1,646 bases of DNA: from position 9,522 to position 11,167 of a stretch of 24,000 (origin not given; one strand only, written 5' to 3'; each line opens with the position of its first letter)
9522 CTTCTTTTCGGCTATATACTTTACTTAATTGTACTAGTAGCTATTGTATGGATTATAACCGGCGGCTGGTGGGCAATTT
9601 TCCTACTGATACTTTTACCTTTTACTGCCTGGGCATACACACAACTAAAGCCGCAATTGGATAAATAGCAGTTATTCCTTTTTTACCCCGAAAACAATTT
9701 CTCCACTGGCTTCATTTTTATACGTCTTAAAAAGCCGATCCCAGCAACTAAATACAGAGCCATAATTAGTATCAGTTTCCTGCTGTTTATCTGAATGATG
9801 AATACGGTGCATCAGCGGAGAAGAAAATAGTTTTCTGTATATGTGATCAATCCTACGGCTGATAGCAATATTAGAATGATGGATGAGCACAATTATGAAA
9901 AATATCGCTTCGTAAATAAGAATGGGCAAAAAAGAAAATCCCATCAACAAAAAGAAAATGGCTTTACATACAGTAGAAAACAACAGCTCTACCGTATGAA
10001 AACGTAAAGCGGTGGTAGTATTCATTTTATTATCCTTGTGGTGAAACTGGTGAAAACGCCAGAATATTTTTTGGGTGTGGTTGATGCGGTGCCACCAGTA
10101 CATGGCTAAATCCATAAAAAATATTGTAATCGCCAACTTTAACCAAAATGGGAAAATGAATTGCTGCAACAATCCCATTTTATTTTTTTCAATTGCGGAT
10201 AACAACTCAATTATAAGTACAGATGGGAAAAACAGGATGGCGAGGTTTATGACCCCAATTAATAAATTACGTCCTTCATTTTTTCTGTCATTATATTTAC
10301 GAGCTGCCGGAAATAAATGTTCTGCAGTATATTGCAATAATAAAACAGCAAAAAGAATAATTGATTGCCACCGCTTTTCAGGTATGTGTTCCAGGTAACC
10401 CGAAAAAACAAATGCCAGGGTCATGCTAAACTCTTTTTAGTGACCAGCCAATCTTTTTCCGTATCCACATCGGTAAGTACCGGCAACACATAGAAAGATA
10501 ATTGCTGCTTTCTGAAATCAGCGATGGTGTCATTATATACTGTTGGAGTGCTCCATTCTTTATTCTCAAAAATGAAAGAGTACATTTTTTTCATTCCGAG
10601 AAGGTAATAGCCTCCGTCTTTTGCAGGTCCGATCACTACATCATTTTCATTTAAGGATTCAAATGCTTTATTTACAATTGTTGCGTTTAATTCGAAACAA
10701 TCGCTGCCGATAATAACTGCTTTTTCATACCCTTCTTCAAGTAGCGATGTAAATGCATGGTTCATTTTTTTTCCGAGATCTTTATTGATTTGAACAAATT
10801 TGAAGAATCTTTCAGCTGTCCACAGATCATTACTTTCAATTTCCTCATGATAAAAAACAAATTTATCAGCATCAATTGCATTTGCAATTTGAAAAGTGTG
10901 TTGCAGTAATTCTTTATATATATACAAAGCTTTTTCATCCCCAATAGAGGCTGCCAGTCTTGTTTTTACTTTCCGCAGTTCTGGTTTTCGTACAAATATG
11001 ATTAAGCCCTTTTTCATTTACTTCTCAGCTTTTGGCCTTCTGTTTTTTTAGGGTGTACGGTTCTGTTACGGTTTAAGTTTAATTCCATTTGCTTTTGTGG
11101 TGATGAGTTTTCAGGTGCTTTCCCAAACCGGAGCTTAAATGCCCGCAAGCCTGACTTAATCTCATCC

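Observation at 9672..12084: Translationally coupled trio links DUF2064 to a Cys-rich flavodoxin-like protein and a membrane lipid hydroxylase/desaturase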

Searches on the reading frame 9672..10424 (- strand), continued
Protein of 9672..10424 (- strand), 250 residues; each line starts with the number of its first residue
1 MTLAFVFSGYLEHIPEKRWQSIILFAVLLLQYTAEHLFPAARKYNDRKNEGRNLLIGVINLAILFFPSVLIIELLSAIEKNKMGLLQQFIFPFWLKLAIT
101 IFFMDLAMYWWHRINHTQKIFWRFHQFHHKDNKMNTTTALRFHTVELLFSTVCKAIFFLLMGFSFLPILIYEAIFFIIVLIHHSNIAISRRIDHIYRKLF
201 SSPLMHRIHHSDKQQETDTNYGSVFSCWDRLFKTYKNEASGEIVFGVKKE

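Call 63: search_protein_families(library=pfam, proteins=[L084:1023-2081:+], max_evalue=0.001)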
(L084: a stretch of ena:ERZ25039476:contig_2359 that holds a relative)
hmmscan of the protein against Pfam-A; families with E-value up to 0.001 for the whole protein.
L084:1023-2081:+ (352 aa): 2 families
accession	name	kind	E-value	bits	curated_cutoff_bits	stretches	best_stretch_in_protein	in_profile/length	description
PF00903.31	Glyoxalase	-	4.8e-16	59.7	20.6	1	7-144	1-121/121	Glyoxalase/Bleomycin resistance protein/Dioxygenase superfamily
PF13669.12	Glyoxalase_4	-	6.2e-09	36.5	27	0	9-128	1-103/109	Glyoxalase/Bleomycin resistance protein/Dioxygenase superfamily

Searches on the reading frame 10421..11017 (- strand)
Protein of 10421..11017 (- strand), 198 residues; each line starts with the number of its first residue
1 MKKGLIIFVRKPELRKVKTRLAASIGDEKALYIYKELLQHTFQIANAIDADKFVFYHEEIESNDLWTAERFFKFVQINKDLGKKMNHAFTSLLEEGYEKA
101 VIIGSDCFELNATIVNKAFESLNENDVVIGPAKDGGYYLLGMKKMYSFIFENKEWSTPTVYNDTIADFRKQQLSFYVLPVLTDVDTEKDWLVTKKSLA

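Call 4: search_protein_families(library=pfam, proteins=[window:10421-11017:-], max_evalue=0.01)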
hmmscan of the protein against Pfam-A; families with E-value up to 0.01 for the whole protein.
window:10421-11017:- (198 aa): 2 families
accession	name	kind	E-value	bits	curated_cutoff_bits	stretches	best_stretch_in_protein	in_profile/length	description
PF09837.15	DUF2064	-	1.3e-30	106.1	25.8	1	43-157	4-120/120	Uncharacterized protein conserved in bacteria (DUF2064)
PF01983.22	CofC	-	7.2e-08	32.3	22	1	14-146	10-137/217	Guanylyl transferase CofC like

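Call 5: search_protein_families(library=ncbifam, proteins=[window:10421-11017:-], max_evalue=0.01)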
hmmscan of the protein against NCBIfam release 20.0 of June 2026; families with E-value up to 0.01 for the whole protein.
window:10421-11017:- (198 aa): 2 families
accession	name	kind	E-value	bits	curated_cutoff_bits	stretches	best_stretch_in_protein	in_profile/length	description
TIGR04282.1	glyco_like_cofC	hypoth_equivalog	5.8e-61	205.6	134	1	5-190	1-189/189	TIGR04282 family arsenosugar biosynthesis glycosyltransferase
TIGR03552.1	F420_cofC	equivalog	2.5e-09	37.1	105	1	13-189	8-183/196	2-phospho-L-lactate guanylyltransferase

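Call 50: search_solved_structures(query=window:10421-11017:-, max_evalue=1, show_alignments=2)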
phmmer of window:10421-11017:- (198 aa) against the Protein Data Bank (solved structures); distinct sequences matched with E-value up to 1: 1.
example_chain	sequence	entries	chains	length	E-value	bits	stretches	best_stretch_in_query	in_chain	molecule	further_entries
3cgx_A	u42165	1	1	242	6.1e-30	107.7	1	5-190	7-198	Putative nucleotide-diphospho-sugar transferase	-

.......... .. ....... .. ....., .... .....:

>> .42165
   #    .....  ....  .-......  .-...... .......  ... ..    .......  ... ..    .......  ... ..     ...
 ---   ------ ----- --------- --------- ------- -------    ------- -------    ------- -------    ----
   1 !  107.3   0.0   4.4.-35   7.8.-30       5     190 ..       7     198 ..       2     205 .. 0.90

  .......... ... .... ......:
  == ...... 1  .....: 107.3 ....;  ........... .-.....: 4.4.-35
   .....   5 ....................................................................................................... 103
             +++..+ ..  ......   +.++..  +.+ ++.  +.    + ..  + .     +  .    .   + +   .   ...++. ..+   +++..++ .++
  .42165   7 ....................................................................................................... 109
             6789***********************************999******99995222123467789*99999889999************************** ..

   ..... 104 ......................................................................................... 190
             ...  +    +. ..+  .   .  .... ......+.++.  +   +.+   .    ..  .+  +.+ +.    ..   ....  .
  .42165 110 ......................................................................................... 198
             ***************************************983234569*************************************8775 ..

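Call 79: search_solved_structures(query=A3, max_evalue=10, show_alignments=3)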
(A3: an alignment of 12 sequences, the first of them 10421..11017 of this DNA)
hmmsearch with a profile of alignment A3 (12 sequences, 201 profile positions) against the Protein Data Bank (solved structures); distinct sequences matched with E-value up to 10: 6.
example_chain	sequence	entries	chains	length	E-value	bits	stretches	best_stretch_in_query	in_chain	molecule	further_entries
3cgx_A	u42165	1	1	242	4.1e-46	160.2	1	3-196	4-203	Putative nucleotide-diphospho-sugar transferase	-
4hku_A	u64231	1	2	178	0.031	16.9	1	37-91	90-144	TetR transcriptional regulator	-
6bwg_A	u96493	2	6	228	0.22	14.1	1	6-124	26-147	2-phospho-L-lactate guanylyltransferase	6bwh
8fiq_A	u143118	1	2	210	0.65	12.6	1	18-92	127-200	cs207AB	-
2i5e_A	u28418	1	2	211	0.85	12.2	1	86-194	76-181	Hypothetical protein MM_2497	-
8fin_A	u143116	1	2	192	3.7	10.1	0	18-67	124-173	cs207A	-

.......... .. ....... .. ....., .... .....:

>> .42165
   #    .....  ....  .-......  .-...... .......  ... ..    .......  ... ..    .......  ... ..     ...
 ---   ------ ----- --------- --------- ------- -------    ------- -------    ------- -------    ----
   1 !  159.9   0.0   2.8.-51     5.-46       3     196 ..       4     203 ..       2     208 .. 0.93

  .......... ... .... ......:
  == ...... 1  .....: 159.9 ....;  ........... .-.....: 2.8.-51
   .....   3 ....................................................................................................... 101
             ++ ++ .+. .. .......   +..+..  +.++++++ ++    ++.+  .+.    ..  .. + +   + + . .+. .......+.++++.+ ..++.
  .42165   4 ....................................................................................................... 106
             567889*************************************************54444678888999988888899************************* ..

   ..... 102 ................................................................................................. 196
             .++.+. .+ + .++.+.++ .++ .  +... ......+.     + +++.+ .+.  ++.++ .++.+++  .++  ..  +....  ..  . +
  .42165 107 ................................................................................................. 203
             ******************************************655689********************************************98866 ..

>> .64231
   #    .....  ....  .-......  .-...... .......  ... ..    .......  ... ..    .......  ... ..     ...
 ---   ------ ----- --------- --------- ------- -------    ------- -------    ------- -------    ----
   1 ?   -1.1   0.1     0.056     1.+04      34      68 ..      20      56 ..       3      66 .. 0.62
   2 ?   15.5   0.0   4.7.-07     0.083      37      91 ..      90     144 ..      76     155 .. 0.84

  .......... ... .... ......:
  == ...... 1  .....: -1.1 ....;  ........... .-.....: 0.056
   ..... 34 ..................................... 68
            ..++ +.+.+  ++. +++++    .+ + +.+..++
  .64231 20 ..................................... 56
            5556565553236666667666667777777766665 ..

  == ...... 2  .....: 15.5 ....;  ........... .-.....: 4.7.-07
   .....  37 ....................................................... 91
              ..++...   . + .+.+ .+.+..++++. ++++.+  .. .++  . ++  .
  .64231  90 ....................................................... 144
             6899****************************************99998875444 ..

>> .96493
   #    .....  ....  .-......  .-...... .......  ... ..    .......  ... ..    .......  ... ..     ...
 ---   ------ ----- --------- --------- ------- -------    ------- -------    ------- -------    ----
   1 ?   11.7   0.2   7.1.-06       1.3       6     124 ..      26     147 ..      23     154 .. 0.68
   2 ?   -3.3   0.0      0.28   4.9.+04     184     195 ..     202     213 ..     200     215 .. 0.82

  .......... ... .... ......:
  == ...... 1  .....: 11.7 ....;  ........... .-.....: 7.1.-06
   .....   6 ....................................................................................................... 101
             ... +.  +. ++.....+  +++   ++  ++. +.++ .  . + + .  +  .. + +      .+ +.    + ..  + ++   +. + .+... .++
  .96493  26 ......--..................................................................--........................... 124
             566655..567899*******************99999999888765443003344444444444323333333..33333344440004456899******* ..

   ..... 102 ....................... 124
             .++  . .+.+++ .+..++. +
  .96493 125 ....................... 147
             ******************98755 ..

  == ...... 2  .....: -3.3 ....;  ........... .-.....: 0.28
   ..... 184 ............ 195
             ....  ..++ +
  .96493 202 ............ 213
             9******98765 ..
